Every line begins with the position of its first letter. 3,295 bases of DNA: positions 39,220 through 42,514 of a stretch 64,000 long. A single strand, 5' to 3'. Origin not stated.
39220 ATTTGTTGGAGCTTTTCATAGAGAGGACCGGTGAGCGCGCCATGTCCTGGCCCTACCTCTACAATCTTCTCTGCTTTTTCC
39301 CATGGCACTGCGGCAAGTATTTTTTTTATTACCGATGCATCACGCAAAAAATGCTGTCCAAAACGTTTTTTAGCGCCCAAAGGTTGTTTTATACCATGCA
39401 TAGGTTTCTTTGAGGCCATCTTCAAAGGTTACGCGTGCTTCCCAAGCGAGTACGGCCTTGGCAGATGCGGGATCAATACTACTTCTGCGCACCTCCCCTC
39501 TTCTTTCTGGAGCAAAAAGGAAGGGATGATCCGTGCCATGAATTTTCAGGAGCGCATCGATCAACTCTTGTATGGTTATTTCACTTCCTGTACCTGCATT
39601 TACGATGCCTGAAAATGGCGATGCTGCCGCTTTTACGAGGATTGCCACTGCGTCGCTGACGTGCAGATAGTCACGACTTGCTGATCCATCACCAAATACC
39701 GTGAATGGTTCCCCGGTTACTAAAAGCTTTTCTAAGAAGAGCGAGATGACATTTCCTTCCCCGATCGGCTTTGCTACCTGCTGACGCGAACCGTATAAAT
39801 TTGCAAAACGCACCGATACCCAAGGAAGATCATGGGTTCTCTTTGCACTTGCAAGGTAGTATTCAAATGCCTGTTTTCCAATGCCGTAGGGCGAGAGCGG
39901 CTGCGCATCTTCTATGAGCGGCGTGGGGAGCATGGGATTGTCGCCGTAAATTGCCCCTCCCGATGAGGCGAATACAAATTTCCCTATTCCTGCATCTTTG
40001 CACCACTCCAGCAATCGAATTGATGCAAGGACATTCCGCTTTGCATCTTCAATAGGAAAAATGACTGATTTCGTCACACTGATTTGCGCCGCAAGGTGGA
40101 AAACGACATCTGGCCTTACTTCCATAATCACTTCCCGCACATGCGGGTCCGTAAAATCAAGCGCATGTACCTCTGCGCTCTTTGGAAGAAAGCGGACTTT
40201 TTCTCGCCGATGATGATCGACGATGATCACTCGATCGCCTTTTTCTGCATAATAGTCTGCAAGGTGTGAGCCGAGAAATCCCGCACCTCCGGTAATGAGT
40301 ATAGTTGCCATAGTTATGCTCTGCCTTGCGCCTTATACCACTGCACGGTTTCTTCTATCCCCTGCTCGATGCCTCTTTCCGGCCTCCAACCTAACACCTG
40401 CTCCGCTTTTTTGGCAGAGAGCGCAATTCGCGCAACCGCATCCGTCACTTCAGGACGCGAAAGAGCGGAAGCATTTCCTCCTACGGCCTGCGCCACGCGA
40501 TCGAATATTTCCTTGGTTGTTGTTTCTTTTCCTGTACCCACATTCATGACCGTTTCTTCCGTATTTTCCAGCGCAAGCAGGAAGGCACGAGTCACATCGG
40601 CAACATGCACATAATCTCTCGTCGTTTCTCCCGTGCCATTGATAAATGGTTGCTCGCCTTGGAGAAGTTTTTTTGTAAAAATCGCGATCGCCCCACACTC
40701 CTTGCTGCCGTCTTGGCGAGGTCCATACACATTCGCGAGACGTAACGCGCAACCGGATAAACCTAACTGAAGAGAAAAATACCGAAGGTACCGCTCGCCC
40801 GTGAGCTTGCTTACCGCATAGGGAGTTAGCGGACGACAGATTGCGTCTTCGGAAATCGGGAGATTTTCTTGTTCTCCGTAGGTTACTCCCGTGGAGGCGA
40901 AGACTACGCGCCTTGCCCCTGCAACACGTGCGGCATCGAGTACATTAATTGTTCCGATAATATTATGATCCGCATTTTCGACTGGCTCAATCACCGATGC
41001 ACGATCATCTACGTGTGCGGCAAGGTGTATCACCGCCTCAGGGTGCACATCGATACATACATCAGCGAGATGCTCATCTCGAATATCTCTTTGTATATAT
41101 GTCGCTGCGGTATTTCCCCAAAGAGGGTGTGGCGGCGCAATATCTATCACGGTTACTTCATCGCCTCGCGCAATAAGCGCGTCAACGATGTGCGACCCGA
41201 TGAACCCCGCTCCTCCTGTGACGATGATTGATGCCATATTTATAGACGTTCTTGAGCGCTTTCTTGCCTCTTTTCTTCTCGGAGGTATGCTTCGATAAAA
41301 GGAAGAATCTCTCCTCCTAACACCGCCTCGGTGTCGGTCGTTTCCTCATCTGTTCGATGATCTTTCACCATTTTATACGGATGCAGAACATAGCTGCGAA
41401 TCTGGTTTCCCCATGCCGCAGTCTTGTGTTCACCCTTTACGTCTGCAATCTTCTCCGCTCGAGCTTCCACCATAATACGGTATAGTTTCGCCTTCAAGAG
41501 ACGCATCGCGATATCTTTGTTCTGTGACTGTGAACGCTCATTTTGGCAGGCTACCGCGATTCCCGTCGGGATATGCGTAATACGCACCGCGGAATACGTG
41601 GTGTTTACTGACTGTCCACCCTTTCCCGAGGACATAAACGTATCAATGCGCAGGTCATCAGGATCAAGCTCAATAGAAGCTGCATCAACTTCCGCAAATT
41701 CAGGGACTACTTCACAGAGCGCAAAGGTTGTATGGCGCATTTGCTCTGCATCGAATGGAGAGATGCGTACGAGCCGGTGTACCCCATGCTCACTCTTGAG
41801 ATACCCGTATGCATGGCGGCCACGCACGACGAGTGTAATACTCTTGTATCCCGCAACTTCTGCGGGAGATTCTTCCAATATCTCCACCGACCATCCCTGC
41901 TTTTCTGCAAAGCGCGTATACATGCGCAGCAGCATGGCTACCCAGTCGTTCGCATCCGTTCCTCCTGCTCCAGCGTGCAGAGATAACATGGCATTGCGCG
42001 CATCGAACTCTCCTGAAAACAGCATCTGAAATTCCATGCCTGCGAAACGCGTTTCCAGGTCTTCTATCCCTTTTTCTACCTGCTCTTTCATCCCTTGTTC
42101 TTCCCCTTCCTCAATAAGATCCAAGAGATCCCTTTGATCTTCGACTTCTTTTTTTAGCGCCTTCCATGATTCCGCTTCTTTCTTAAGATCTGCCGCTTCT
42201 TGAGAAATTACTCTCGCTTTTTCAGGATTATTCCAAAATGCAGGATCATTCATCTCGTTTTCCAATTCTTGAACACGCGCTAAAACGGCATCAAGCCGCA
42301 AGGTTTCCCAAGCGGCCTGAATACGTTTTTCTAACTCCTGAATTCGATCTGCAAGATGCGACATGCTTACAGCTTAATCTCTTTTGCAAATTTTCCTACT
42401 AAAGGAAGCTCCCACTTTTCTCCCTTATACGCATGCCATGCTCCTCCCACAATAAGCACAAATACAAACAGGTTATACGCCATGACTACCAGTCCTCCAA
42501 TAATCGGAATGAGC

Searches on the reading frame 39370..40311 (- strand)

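Call 75: search_protein_families(library=pfam, proteins=[window:39370-40311:-], max_evalue=0.0001)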
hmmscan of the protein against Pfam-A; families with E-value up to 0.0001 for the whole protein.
window:39370-40311:- (313 aa): 7 families
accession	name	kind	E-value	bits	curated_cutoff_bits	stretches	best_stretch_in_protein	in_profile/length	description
PF01370.27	Epimerase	-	4e-54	184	20.9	1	4-238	1-238/240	NAD dependent epimerase/dehydratase family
PF16363.11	GDP_Man_Dehyd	-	2.3e-45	156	27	1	5-303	1-332/332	GDP-mannose 4,6 dehydratase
PF02719.21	Polysacc_synt_2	-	1.6e-17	64.1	20.2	1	4-260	1-249/293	Polysaccharide biosynthesis protein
PF04321.23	RmlD_sub_bind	-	1.8e-12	47.4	27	1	3-177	2-156/287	RmlD substrate binding domain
PF01073.25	3Beta_HSD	-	2.9e-10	40.1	22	1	5-182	1-191/280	3-beta hydroxysteroid dehydrogenase/isomerase family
PF07993.18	NAD_binding_4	-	3.9e-07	29.9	20.1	0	36-175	60-210/258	Male sterility protein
PF13460.12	NAD_binding_10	-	1.3e-06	28.9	27.2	1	8-175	1-149/184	NAD(P)H-binding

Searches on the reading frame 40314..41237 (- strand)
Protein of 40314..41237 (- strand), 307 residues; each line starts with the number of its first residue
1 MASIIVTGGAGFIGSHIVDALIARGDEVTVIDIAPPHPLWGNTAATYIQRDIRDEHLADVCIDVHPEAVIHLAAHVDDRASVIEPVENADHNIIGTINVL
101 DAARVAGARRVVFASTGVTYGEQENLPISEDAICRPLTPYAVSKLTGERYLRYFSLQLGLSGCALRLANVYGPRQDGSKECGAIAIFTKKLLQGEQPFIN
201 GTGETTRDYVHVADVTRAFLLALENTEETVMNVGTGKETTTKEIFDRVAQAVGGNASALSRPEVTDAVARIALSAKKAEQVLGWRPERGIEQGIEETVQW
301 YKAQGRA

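Call 75: search_protein_families(library=pfam, proteins=[window:40314-41237:-], max_evalue=0.0001)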
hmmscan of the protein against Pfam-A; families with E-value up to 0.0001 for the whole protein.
window:40314-41237:- (307 aa): 7 families
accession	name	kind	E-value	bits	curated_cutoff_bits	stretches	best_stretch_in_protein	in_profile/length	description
PF01370.27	Epimerase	-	5.6e-58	196.6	20.9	1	4-234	1-240/240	NAD dependent epimerase/dehydratase family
PF16363.11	GDP_Man_Dehyd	-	1.7e-51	176.1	27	1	5-297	1-332/332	GDP-mannose 4,6 dehydratase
PF01073.25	3Beta_HSD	-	7.2e-22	78.2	22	1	5-228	1-234/280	3-beta hydroxysteroid dehydrogenase/isomerase family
PF04321.23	RmlD_sub_bind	-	3.8e-13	49.6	27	1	3-174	2-155/287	RmlD substrate binding domain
PF07993.18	NAD_binding_4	-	2e-10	40.7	20.1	1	67-182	90-219/258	Male sterility protein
PF02719.21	Polysacc_synt_2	-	1.4e-09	38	20.2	1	4-116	1-128/293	Polysaccharide biosynthesis protein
PF13460.12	NAD_binding_10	-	2.4e-07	31.2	27.2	1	8-153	1-133/184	NAD(P)H-binding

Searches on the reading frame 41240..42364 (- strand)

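Call 75: search_protein_families(library=pfam, proteins=[window:41240-42364:-], max_evalue=0.0001)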
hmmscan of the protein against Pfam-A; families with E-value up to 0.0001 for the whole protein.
window:41240-42364:- (374 aa): 2 families
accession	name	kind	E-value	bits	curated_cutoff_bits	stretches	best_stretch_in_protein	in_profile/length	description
PF03462.23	PCRF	-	1.5e-56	191.7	24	1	29-215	3-192/194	PCRF domain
PF00472.26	RF-1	-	2.5e-39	134.3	35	1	229-337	3-116/116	RF-1 domain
